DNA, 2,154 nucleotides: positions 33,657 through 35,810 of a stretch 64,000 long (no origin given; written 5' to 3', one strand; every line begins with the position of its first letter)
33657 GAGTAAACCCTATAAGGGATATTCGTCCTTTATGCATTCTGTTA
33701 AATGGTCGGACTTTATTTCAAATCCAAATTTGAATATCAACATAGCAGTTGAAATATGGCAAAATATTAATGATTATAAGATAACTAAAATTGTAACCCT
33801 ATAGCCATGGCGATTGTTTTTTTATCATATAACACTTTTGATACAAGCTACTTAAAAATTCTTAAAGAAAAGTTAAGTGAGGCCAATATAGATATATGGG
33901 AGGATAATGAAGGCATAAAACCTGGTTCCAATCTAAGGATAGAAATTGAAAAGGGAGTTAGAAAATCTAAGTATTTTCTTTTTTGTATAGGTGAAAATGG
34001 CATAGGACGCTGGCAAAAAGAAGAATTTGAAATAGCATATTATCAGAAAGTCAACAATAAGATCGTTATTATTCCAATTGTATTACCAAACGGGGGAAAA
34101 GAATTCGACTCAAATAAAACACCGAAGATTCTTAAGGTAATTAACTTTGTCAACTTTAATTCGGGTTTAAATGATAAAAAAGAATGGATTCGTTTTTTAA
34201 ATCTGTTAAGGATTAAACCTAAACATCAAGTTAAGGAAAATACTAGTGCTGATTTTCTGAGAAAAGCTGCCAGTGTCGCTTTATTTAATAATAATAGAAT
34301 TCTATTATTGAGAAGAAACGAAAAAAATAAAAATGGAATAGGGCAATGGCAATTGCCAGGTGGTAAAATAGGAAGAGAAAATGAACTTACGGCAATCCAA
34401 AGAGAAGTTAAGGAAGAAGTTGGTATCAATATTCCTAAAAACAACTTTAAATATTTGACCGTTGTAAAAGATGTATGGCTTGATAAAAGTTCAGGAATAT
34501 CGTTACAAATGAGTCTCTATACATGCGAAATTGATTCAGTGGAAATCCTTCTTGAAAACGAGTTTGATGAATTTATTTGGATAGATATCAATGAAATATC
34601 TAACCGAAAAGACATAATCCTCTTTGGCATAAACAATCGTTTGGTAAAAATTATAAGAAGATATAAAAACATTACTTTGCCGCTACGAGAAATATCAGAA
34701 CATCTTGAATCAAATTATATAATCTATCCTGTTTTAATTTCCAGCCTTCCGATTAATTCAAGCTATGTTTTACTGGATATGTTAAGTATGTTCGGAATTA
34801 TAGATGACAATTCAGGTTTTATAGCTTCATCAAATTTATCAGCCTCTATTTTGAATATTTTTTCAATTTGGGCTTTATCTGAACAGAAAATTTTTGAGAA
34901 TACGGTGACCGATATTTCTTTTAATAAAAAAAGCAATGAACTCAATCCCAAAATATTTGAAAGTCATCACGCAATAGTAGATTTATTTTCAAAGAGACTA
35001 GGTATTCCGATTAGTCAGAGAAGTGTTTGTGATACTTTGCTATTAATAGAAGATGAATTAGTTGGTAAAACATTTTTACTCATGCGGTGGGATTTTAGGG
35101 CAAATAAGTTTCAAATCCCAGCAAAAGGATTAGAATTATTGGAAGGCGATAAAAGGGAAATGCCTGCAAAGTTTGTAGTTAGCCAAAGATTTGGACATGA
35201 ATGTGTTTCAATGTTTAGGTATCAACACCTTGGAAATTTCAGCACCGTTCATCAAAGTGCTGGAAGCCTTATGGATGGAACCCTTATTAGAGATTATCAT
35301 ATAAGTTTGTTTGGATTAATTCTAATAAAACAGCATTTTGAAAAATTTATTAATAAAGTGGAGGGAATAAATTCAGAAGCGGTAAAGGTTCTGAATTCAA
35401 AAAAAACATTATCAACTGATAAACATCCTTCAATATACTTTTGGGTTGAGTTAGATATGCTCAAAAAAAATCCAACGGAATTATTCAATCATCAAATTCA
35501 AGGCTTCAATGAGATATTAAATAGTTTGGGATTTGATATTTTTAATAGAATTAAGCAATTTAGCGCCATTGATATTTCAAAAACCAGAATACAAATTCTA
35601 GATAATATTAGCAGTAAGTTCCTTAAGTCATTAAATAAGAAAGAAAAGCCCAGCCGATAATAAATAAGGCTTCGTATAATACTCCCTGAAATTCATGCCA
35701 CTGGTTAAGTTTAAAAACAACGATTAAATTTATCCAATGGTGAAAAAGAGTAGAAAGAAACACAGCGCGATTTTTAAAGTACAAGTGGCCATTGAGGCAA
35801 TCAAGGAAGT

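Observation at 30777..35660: Five-gene operon with four TIR proteins, a stand-alone SLOG-like protein and a TIR-NUDIX fusion: Thoeris-like logic without a recognisable ThsA effector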

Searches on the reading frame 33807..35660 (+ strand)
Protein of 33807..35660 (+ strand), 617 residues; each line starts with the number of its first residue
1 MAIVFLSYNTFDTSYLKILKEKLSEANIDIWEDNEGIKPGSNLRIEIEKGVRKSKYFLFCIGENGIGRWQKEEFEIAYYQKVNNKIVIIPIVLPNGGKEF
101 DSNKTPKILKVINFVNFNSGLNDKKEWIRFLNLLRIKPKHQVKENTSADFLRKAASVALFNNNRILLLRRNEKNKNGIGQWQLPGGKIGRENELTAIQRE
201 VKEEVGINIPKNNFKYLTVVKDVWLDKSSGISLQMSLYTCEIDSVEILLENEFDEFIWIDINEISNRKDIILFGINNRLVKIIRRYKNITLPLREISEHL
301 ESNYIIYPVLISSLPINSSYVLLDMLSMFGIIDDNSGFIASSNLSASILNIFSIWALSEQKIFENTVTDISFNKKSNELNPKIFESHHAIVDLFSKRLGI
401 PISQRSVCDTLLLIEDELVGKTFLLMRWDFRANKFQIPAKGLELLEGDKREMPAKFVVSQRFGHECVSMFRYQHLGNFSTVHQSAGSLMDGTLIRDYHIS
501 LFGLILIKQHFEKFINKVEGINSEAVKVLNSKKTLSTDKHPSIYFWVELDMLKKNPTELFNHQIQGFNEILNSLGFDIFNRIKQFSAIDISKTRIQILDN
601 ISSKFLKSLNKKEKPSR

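Call 3: search_protein_families(library=pfam, proteins=[window:33807-35660:+], max_evalue=1)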
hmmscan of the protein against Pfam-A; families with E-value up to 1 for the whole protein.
window:33807-35660:+ (617 aa): 3 families
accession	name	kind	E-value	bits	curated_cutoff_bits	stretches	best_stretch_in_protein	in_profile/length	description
PF13676.11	TIR_2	-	2.2e-18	67.4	28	1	4-123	1-113/122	TIR domain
PF00293.34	NUDIX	-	4.3e-16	59.6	21.1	1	152-267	3-120/134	NUDIX domain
PF01582.25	TIR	-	0.00025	21.3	21.3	1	17-93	19-96/179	TIR domain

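Call 4: search_protein_families(library=padloc, proteins=[window:33807-35660:+], max_evalue=1)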
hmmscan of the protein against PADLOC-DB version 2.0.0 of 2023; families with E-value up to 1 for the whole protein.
window:33807-35660:+ (617 aa): 5 families
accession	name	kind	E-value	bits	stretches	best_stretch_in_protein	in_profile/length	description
PDLC04899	PDC-S07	-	3.8e-13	47.3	1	158-266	13-114/135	-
PDLC05062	PDC-S66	-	5.4e-12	43.8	1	4-91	151-240/282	-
PDLC00419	ThsB1|ThsB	-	4.4e-06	24.6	1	4-92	30-123/165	TIR-like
PDLC02421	Aga_TIR-PNTD1-PNTD2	-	0.0017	15.5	1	4-139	6-140/430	Class I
PDLC02012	SAVED5--SAVED_TIR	-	0.047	10.8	1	3-48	15-59/404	-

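Call 5: search_protein_families(library=ncbifam, proteins=[window:33807-35660:+], max_evalue=1)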
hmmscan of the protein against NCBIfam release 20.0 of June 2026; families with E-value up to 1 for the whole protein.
window:33807-35660:+ (617 aa): 22 families
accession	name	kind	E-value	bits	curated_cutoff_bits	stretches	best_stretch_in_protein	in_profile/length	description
NF006530.0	PRK08999.1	equivalog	1.7e-09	37.2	245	1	154-212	9-67/315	Nudix family hydrolase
NF042941.1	Retron_TIR_antiphage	equivalog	9.3e-08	31.3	600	1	4-111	342-449/464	TIR domain-containing anti-phage reverse transcriptase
TIGR00586.1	mutt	equivalog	8.8e-07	29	97.9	1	154-211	8-65/129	8-oxo-dGTP diphosphatase MutT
NF012016.0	PRK15472.1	equivalog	1.2e-06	28.3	95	1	159-265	10-123/141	nucleoside triphosphatase NudI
NF008044.0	PRK10776.1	equivalog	1.7e-06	28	148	1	160-211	13-64/130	8-oxo-dGTP diphosphatase MutT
NF001938.0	PRK00714.1-5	equivalog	4.9e-06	26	116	1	150-208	11-75/172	RNA pyrophosphohydrolase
NF007834.0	PRK10546.1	equivalog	3.6e-05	23.6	156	1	161-211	13-63/135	pyrimidine (deoxy)nucleoside triphosphate diphosphatase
NF003787.0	PRK05379.1-4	equivalog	8.3e-05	21.7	449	1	161-215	217-270/346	bifunctional nicotinamide-nucleotide adenylyltransferase/Nudix hydroxylase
NF041652.1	Nud_hyd_Dein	equivalog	0.00018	21.7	200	1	143-255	4-129/152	Nudix hydrolase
NF003788.0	PRK05379.1-5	equivalog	0.0004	19.8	354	1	160-215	221-275/351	bifunctional nicotinamide-nucleotide adenylyltransferase/Nudix hydroxylase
NF011963.0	PRK15434.1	subfamily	0.00047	19.9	146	1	162-234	26-99/159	GDP-mannose mannosyl hydrolase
NF001937.0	PRK00714.1-4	equivalog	0.00047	19.8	139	1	153-221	9-72/161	RNA pyrophosphohydrolase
NF006961.0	PRK09438.1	equivalog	0.00078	18.9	103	1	161-215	18-69/151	dihydroneopterin triphosphate diphosphatase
NF003791.0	PRK05379.2-3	equivalog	0.0014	17.9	409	1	161-217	211-266/340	bifunctional nicotinamide-nucleotide adenylyltransferase/Nudix hydroxylase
TIGR02150.1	IPP_isom_1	equivalog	0.0033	17.3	105.8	1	137-265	14-141/159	isopentenyl-diphosphate delta-isomerase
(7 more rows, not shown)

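Call 27: find_homologous_proteins(query=window:33807-35660:+, max_evalue=0.001)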
Query window:33807-35660:+ (617 aa): 2 proteins with E <= 0.001 among 8000 candidates.
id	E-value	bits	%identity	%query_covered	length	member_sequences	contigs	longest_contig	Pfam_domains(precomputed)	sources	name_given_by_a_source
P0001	0.0e+0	1364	100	100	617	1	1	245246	PF00293.35,PF13676.12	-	-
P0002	5.3e-54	202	30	71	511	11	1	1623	PF00293.35,PF14815.13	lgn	-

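Call 29: find_encoding_contigs(protein=P0002, flank=10000)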
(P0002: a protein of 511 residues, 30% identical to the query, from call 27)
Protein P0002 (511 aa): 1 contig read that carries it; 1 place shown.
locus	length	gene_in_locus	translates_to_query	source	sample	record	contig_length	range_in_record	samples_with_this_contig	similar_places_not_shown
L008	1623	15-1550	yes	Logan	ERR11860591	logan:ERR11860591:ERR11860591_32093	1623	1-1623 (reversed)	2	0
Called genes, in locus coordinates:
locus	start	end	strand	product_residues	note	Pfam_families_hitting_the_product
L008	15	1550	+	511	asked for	PF00293:NUDIX, PF14815:NUDIX_4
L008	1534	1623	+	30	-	?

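Call 31: search_solved_structures(query=window:33807-35660:+, max_evalue=1)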
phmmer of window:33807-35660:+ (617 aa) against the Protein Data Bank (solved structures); distinct sequences matched with E-value up to 1: 30.
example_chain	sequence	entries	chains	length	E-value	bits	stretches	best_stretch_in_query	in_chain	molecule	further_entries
9mud_K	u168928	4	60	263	6.7e-07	31.3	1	4-102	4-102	Cat1 (CRISPR associated TIR 1) pentagonal filament | Cat1 (CRISPR associated TIR 1) pentagonal filament assembly | Cat1 (CRISPR-associated TIR 1)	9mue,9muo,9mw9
3hhj_A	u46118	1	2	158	1.6e-06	30.1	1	154-264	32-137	Mutator mutT protein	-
3grn_A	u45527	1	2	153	1.8e-06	29.9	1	162-211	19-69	MutT related protein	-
5x1x_A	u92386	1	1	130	1.4e-05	27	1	156-265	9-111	Mutator mutT protein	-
7uwg_A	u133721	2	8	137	3.2e-05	25.8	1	5-92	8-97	Molecular chaperone Tir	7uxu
8g83_A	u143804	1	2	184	7.1e-05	24.7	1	5-91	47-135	NAD(+) hydrolase AbTIR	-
4k6e_A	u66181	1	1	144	0.00021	23.1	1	157-267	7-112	mRNA-decapping enzyme subunit 2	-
2jvb_A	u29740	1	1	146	0.00021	23.1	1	157-267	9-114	mRNA-decapping enzyme subunit 2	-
4kg4_A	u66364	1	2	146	0.00051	21.8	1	157-267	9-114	mRNA-decapping enzyme subunit 2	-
3h16_A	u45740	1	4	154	0.00074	21.3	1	5-91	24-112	TIR protein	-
3ees_A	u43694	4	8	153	0.00082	21.2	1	160-213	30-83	Probable pyrophosphohydrolase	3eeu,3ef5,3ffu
4dyw_A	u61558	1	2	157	0.0012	20.6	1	153-213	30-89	MutT/NUDIX family protein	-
5zrc_A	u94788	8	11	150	0.0012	20.6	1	158-210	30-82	Putative mutator protein MutT2/NUDIX hydrolase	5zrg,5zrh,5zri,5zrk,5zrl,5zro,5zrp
3oga_A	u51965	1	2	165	0.0017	20.1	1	158-264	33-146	Nucleoside triphosphatase nudI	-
6dt3_A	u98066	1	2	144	0.0031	19.3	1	164-266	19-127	Nucleoside triphosphatase NudI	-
2fml_A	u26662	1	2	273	0.066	14.9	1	164-217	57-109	MutT/nudix family protein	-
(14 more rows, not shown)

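Call 39: search_protein_families(library=pfam, alignment_id=A1, max_evalue=0.001)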
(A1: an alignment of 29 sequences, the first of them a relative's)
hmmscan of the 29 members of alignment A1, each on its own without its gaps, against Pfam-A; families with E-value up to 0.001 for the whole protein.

A. member 1, P0001 (617 aa): 3 families
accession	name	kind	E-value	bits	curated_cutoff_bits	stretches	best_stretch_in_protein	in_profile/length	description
PF13676.11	TIR_2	-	2.2e-18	67.4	28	1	4-123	1-113/122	TIR domain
PF00293.34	NUDIX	-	4.3e-16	59.6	21.1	1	152-267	3-120/134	NUDIX domain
PF01582.25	TIR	-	0.00025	21.3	21.3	1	17-93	19-96/179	TIR domain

B. families by the number of members that match (of 29 scanned): 6 families
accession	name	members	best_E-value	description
PF00293.34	NUDIX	27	5.2e-23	NUDIX domain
PF14815.12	NUDIX_4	25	4.5e-08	NUDIX domain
PF13271.11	DUF4062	15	1.1e-07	Domain of unknown function (DUF4062)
PF13676.11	TIR_2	8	8.7e-20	TIR domain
PF22327.2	Nudt16-like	3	1.2e-05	U8 snoRNA-decapping enzyme-like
PF01582.25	TIR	3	0.00024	TIR domain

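Call 43: find_related_loci(query=A2, collection=genome_contigs, flank=8000)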
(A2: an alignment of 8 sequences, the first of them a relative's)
Query A2 (617 aa) in genome_contigs; peptide patterns used: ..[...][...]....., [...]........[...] (x = any residue, [..] = any of these).
85 stretches matched a pattern; 36 encode a relative of the query (tblastn E <= 1e-3); 35 distinct loci.
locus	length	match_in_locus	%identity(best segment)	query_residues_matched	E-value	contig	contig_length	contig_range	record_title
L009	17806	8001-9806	34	1-581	6e-100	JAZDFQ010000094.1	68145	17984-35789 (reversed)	MAG: Ignavibacteriota bacterium isolate MEGAHIT-group-0.214 k141_2852250, whole genome shotgun sequence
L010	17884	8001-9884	31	1-603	1e-91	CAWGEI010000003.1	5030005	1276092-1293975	MAG: uncultured Acidobacteriota bacterium isolate MFD01916.bin.2.105 genome assembly, contig: contig_3365, whole genome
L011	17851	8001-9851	31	2-593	3e-88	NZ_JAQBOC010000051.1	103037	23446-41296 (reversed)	MAG: Mucilaginibacter sp. isolate RYN_310 scaffold_1152723, whole genome shotgun sequence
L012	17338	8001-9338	27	147-575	5e-40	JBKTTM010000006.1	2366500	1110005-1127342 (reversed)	MAG: Collinsella sp. isolate 14-2_40 contig_3585_pilon, whole genome shotgun sequence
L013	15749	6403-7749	27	144-575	3e-39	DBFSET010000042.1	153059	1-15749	MAG TPA_asm: Collinsella sp. isolate MAG4309 contig42, whole genome shotgun sequence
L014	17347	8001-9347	27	144-575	3e-39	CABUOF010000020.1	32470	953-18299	MAG TPA_asm: uncultured Collinsella sp. isolate MGYG-HGUT-04186 genome assembly, contig: GUT_GENOME258848_20, whole geno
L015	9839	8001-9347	27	144-575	1e-38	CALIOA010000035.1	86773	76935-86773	MAG TPA_asm: uncultured Collinsella sp. isolate ERR912044_bin.75_CONCOCT_v1.1_MAG genome assembly, contig: ERZ826764.218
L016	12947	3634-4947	27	155-575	7e-39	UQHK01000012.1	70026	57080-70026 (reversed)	uncultured Collinsella sp. isolate UMGS289 genome assembly, contig: NODE_195_length_70026_cov_13.502580, whole genome sh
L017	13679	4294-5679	26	123-575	2e-36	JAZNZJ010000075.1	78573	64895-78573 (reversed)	MAG: Candidatus Fimenecus sp. isolate T1900044768_TS20190234.MAGScoT_cleanbin_000009 SGB_2435_k141_293334, whole genome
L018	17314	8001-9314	27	155-575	4e-38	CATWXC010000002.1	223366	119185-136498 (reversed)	MAG TPA_asm: uncultured Collinsella sp. isolate ERR9492495_bin.11_MetaWRAP_v1.3_MAG genome assembly, contig: ERZ18533984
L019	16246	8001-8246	37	161-243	7e-11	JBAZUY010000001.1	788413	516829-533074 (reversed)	MAG: archaeon isolate SO_2017_GW1_24 NODE_43_length_788413_cov_2.329335_OW334_2017, whole genome shotgun sequence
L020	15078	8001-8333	32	155-267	2e-10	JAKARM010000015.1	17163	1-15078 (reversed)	MAG: Candidatus Micrarchaeota archaeon isolate YF4.bin12 NODE_2377_length_17163_cov_44.187485, whole genome shotgun sequ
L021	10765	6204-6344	55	161-206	1e-9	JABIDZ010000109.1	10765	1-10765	MAG: Candidatus Iainarchaeum archaeon isolate SI048_bin86 k141_984054, whole genome shotgun sequence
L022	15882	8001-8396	33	165-280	2e-9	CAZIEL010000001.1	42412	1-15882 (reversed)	MAG TPA_asm: uncultured archaeon isolate SRP098346_co1_442 genome assembly, contig: NODE_488_length_42412_cov_10.450197,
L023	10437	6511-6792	33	165-259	4e-9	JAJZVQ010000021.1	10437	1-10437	MAG: Candidatus Micrarchaeota archaeon isolate SKS5.bin61 NODE_12278_length_10437_cov_13.018720, whole genome shotgun se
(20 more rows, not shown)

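Call 49: search_protein_families(library=pfam, proteins=[L009:6904-8004:+, L010:6922-7983:+, L011:6934-8007:+, L012:6280-7347:+, L009:9915-10451:+, L010:9950-10501:+, L011:9948-10478:+, L009:10480-11010:+, L012:7605-9401:+, L012:9578-10852:+], max_evalue=0.01)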
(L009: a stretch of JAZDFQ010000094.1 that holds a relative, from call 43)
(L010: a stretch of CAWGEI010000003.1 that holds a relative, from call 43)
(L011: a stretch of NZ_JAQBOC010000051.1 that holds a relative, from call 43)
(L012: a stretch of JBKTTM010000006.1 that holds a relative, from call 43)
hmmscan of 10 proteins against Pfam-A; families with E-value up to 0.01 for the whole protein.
L009:6904-8004:+ (366 aa): 1 family
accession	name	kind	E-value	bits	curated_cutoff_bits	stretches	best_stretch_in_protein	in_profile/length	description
PF04607.23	RelA_SpoT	-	1.1e-19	71.2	27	1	51-175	2-111/113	Region found in RelA / SpoT proteins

L010:6922-7983:+ (353 aa): 1 family
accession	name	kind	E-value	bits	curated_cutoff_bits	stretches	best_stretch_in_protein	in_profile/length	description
PF04607.23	RelA_SpoT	-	4.4e-20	72.5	27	1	43-168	2-112/113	Region found in RelA / SpoT proteins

L011:6934-8007:+ (357 aa): 1 family
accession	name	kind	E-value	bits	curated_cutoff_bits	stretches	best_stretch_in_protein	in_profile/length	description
PF04607.23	RelA_SpoT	-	2.1e-17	63.9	27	1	48-171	1-112/113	Region found in RelA / SpoT proteins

L012:6280-7347:+ (355 aa): 4 families
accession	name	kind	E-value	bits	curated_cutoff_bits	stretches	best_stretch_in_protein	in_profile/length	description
PF12762.13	DDE_Tnp_IS1595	-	3e-08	34.2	27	1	184-309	25-152/153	ISXO2-like transposase domain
PF03811.18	Zn_ribbon_InsA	-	6.1e-08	32.7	26.1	1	55-81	8-34/35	InsA N-terminal domain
PF07754.17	HVO_2753_ZBP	-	0.0013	19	33.2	1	50-82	14-46/46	Small zinc finger protein HVO_2753-like, Zn-binding pocket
PF14354.12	Lar_restr_allev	-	0.0097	16.6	28.6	1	51-86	2-34/58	Restriction alleviation protein Lar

L009:9915-10451:+ (178 aa): 3 families
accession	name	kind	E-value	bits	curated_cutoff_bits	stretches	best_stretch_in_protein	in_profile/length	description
PF13328.12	HD_4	-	2.5e-10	40.7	27.2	1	13-156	1-149/156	HD domain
PF01966.28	HD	-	0.00035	21.3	22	1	43-129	14-115/116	HD domain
PF04687.17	Microvir_H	-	0.00086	19.2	22.7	1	46-132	149-236/310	Microvirus H protein (pilot protein)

L010:9950-10501:+ (183 aa): 1 family
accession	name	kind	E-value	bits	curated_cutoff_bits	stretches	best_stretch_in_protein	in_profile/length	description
PF13328.12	HD_4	-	7.4e-10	39.2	27.2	1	14-137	1-130/156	HD domain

L011:9948-10478:+ (176 aa): 2 families
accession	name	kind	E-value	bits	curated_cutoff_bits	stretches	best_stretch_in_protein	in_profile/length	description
PF13328.12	HD_4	-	9.7e-09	35.6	27.2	1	10-151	1-147/156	HD domain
PF01966.28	HD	-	0.002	18.8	22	1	42-126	16-115/116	HD domain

L009:10480-11010:+ (176 aa): 0 families

L012:7605-9401:+ (598 aa): 2 families
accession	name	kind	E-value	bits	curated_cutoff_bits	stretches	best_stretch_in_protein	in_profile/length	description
PF00293.34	NUDIX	-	1.2e-15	58.1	21.1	1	144-249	8-115/134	NUDIX domain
PF14815.12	NUDIX_4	-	5.2e-05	23.4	35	1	143-195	3-52/113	NUDIX domain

L012:9578-10852:+ (424 aa): 1 family
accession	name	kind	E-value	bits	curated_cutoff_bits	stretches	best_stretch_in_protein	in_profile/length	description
PF06160.17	EzrA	-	0.0097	14.7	39.6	0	232-291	123-182/557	Septation ring formation regulator, EzrA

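Call 57: predict_structure(alignment_id=A1)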
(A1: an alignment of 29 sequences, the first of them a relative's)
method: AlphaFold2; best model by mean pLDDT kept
length: 617 residues; sequences in the alignment: 29
mean_pLDDT: 84.5   pTM: 0.60
mean pLDDT of the five models: 84.5, 83.8, 83.8, 82.5, 81.2
residues with pLDDT >= 90: 294; 70-90: 236; 50-70: 61; < 50: 26
segments of 3 or more residues with pLDDT < 50: 140-149, 366-377, 614-617
pLDDT, mean of each block of 10 residues (from residue 1): 87 87 87 71 85 92 91 90 86 91 86 90 88 74 41 93 94 91 95 95 96 94 70 92 92 96 91 93 94 92 78 87 93 89 89 88 57 46 72 75 87 90 92 90 77 95 96 93 67 83 93 92 86 64 91 92 92 91 73 75 65 48
secondary structure, 60 per line:
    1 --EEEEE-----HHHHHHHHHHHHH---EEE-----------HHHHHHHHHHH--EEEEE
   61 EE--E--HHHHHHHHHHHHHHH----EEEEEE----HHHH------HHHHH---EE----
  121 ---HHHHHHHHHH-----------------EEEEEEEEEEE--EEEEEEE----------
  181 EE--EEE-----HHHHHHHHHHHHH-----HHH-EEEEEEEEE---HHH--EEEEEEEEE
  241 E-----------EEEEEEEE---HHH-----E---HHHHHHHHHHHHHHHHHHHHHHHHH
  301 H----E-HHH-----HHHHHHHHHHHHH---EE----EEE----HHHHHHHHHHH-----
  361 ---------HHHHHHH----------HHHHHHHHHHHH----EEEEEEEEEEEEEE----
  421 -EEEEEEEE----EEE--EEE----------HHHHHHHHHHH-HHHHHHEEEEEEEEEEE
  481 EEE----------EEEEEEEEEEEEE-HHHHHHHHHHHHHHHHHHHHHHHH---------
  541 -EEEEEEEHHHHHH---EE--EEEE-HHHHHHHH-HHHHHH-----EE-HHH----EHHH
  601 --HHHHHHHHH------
elements in order: E3-7 H13-25 E29-31 H43-53 E56-62 H68-82 E87-92 H97-100 H107-111 H124-133 E151-161 E164-170 E185-187 H193-205 E215-223 E232-241 E253-260 H276-301 H316-328 E338-340 H345-355 H370-376 H387-398 E403-416 E422-429 E434-436 E439-441 H452-462 H464-469 E470-483 E494-506 H508-531 E542-548 H549-554 E562-565 H567-574 H576-581 H603-611
